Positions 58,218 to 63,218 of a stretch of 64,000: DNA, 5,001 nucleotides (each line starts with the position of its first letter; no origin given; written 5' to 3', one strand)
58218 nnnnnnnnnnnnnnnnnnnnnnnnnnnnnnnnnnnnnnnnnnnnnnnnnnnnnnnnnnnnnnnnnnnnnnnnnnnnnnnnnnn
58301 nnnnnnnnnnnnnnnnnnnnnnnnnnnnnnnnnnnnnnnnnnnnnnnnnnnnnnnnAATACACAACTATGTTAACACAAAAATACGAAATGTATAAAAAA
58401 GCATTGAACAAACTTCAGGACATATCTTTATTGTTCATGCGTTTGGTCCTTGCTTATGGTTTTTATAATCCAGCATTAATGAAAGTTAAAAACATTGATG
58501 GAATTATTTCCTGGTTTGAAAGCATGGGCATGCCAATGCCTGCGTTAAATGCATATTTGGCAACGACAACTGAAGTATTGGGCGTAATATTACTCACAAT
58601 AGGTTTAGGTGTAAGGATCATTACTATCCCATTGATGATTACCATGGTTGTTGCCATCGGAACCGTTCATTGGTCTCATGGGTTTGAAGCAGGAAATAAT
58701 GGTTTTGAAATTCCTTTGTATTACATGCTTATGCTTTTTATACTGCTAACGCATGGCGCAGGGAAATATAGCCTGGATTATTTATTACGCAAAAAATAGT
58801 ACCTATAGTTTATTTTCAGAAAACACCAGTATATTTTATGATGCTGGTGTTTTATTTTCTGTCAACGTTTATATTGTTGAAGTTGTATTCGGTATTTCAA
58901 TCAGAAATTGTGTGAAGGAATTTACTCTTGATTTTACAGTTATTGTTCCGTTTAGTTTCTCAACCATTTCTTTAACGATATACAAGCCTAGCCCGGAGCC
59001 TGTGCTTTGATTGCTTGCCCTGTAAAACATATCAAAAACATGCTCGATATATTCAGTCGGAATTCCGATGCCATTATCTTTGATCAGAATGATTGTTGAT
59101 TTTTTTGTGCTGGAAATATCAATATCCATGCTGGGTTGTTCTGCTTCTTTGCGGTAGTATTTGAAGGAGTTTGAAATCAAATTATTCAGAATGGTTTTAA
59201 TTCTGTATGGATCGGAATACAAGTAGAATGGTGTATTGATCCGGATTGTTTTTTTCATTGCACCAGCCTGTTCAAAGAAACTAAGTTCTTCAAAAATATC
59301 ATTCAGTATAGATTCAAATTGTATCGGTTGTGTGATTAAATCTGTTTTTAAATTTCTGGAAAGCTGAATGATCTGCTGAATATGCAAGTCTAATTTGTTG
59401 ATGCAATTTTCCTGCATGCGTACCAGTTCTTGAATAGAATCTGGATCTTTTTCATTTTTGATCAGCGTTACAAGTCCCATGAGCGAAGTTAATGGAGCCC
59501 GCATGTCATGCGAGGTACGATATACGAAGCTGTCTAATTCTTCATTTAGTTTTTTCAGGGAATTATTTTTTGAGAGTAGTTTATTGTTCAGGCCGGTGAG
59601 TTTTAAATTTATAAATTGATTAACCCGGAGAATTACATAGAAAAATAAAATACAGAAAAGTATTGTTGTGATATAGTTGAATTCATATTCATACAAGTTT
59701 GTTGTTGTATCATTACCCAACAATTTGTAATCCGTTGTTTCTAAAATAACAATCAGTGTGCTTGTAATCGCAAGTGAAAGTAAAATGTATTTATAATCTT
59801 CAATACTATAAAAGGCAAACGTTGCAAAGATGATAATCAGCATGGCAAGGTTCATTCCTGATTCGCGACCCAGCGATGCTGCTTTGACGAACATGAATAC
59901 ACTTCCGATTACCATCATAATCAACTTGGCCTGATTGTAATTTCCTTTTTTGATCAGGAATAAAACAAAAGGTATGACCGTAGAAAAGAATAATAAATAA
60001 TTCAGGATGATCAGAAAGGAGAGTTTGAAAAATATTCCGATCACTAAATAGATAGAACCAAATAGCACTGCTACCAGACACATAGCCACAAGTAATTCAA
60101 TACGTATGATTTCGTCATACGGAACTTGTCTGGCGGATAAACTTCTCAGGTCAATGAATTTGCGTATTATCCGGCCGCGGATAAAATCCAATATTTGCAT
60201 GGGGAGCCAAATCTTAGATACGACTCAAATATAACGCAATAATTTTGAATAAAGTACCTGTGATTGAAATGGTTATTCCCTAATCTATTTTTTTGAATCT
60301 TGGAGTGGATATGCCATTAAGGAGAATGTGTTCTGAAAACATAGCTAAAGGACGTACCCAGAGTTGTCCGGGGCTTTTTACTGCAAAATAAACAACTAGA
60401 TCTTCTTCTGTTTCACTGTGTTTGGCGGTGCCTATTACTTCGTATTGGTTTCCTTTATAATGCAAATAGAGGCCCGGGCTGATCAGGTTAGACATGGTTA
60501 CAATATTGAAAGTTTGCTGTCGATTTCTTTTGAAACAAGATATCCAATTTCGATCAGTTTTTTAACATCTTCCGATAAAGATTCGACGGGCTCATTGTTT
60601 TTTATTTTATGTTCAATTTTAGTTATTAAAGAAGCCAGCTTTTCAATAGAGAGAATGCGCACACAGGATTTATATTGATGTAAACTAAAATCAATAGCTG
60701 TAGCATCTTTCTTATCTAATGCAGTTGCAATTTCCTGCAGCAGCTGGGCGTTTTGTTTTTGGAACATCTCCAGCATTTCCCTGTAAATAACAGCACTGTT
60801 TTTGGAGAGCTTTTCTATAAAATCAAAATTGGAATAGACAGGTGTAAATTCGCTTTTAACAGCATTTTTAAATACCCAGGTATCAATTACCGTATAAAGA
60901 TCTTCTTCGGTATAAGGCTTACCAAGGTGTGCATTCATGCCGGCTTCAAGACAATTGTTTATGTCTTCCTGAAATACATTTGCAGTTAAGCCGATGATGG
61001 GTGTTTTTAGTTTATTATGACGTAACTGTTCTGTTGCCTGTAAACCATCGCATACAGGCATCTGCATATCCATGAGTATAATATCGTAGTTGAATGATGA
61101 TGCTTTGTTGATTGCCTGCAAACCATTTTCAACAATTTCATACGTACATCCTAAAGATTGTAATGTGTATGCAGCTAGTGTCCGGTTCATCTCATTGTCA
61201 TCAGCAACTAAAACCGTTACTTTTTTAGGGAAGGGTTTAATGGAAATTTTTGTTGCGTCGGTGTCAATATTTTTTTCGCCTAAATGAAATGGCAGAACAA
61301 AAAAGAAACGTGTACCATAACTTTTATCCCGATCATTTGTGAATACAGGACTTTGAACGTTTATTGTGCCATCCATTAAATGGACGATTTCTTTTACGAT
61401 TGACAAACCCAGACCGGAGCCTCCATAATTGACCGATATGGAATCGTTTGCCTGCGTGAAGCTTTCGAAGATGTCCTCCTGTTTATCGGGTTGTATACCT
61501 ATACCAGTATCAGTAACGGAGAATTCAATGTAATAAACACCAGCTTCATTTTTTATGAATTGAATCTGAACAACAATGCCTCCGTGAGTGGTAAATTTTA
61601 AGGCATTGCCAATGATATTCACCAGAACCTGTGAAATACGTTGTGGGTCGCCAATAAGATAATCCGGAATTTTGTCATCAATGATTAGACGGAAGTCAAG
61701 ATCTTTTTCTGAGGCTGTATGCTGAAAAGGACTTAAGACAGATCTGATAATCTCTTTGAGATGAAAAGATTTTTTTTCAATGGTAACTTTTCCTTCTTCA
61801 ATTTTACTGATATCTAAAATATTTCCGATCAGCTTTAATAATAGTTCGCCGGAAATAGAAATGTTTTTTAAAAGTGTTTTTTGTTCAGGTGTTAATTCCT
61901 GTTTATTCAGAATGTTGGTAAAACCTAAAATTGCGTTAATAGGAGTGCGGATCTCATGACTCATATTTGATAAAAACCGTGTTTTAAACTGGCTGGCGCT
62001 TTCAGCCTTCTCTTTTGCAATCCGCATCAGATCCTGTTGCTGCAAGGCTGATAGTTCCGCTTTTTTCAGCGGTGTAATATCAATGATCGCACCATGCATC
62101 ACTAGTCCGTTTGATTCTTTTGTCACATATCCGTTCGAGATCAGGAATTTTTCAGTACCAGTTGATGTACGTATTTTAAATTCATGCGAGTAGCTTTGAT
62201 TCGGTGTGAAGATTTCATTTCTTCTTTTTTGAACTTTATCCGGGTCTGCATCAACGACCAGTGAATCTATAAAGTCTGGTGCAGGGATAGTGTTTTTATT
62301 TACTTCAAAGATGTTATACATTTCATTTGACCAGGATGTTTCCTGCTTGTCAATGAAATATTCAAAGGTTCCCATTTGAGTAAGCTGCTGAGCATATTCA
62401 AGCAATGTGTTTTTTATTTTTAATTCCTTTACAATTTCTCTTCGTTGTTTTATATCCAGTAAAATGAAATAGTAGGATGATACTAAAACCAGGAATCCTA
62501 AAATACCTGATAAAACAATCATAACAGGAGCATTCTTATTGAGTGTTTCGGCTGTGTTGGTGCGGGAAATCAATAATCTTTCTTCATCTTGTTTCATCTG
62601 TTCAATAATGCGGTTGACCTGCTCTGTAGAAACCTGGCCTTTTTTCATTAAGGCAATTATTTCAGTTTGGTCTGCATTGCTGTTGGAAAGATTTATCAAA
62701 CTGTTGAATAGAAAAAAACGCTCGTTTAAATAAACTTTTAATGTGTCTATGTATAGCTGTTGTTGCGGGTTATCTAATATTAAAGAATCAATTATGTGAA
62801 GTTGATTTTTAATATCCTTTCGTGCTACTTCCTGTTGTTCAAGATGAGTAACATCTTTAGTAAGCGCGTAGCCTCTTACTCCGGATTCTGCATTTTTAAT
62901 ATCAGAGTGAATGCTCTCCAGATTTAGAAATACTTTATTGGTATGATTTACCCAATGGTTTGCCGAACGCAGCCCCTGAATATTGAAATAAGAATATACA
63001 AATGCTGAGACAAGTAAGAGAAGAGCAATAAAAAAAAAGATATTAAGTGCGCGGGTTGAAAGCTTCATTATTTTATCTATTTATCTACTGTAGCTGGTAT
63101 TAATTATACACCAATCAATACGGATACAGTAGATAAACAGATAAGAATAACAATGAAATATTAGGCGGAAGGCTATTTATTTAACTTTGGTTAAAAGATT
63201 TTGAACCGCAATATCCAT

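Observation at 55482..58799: ECF/ZAS-controlled MNIO (DUF692) peptide-modification cluster with a Cys-repeat precursor, DUF2063-type partner and DoxX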

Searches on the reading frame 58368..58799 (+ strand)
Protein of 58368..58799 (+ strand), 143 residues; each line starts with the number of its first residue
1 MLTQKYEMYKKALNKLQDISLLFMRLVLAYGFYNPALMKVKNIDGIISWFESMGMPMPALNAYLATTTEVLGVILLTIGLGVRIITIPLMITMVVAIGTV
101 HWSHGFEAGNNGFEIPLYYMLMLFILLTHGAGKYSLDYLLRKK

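Call 3: search_protein_families(library=pfam, proteins=[window:58368-58799:+], max_evalue=0.1)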
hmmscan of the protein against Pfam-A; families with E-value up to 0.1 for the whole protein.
window:58368-58799:+ (143 aa): 4 families
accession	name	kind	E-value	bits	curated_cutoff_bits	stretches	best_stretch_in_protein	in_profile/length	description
PF07681.17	DoxX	-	9.4e-19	68.3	23.6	1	21-102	2-85/85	DoxX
PF04173.18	DoxD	-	0.0002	21.8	22.7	1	64-143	68-147/167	TQO small subunit DoxD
PF07291.16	MauE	-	0.02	15.6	27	1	19-98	3-85/128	Methylamine utilisation protein MauE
PF22445.1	Ssol_1539-like_2nd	-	0.022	14.8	27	1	5-20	7-22/45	Ssol_1539-like, second domain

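Call 4: search_protein_families(library=ncbifam, proteins=[window:58368-58799:+], max_evalue=0.1)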
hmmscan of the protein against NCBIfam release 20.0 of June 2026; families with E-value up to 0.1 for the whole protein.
window:58368-58799:+ (143 aa): 1 family
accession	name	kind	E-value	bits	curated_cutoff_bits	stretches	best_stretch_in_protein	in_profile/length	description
NF050144.1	matur_HvfX_fam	equivalog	4.1e-39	134.4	80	2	19-108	2-95/165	HvfX family Cu-binding RiPP maturation protein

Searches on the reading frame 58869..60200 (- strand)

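Call 62: search_protein_families(library=pfam, proteins=[window:58869-60200:-], max_evalue=0.00001)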
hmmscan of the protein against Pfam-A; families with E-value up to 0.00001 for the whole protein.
window:58869-60200:- (443 aa): 3 families
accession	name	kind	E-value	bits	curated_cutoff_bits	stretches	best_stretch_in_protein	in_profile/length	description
PF02518.31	HATPase_c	-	4.9e-23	82.1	26.4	1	330-438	2-109/111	Histidine kinase-, DNA gyrase B-, and HSP90-like ATPase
PF00512.31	HisKA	-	2.4e-08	34.4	26.9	1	223-282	3-62/66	His Kinase A (phospho-acceptor) domain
PF14501.12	HATPase_c_5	-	2.6e-06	27.7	22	1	333-431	5-97/102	GHKL domain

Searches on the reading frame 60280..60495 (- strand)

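Call 62: search_protein_families(library=pfam, proteins=[window:60280-60495:-], max_evalue=0.00001)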
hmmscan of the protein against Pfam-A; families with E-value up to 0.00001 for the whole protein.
window:60280-60495:- (71 aa): 1 family
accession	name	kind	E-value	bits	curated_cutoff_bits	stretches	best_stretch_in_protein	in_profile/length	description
PF07866.17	DUF1653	-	9.2e-25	87.2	23.5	1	8-69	1-62/62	Protein of unknown function (DUF1653)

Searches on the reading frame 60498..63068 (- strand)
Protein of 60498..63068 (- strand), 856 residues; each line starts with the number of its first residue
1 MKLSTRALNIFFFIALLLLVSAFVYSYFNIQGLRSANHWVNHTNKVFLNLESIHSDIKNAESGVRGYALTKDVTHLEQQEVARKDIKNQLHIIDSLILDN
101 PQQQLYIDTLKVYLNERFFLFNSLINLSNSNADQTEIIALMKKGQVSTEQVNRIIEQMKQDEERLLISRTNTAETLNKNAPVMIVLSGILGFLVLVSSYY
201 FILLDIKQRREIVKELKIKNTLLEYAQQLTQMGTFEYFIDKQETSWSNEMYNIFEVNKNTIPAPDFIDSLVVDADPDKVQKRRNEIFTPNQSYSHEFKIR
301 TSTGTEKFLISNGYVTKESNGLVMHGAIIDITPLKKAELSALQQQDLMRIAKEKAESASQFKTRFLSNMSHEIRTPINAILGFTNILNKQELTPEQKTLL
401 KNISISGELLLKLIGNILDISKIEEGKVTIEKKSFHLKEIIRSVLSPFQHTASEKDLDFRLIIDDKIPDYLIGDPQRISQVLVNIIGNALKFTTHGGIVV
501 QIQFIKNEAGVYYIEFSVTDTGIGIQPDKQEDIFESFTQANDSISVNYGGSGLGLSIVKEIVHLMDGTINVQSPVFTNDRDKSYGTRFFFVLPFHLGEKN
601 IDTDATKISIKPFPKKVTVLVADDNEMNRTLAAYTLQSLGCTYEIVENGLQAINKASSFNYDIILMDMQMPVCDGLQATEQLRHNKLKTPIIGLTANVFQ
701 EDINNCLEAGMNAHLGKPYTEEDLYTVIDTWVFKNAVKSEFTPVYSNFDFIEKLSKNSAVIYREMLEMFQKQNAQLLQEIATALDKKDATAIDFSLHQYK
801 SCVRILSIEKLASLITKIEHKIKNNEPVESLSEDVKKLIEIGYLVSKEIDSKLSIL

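Call 62: search_protein_families(library=pfam, proteins=[window:60498-63068:-], max_evalue=0.00001)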
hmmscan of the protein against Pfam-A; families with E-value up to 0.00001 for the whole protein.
window:60498-63068:- (856 aa): 6 families
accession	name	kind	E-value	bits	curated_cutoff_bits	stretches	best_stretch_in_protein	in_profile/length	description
PF05227.19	CHASE3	-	7e-29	100.9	28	1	36-171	1-137/138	CHASE3 domain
PF02518.31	HATPase_c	-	6.2e-27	94.7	26.4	1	473-594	1-109/111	Histidine kinase-, DNA gyrase B-, and HSP90-like ATPase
PF00072.30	Response_reg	-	7.6e-25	87.7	30.2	1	619-728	1-110/111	Response regulator receiver domain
PF00512.31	HisKA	-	1.8e-18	66.8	26.9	1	362-426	2-66/66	His Kinase A (phospho-acceptor) domain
PF01627.28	Hpt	-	4.4e-08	33.7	24.6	1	764-833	1-72/84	Hpt domain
PF08447.18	PAS_3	-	1.1e-06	29.3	25.6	1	244-322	2-81/89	PAS fold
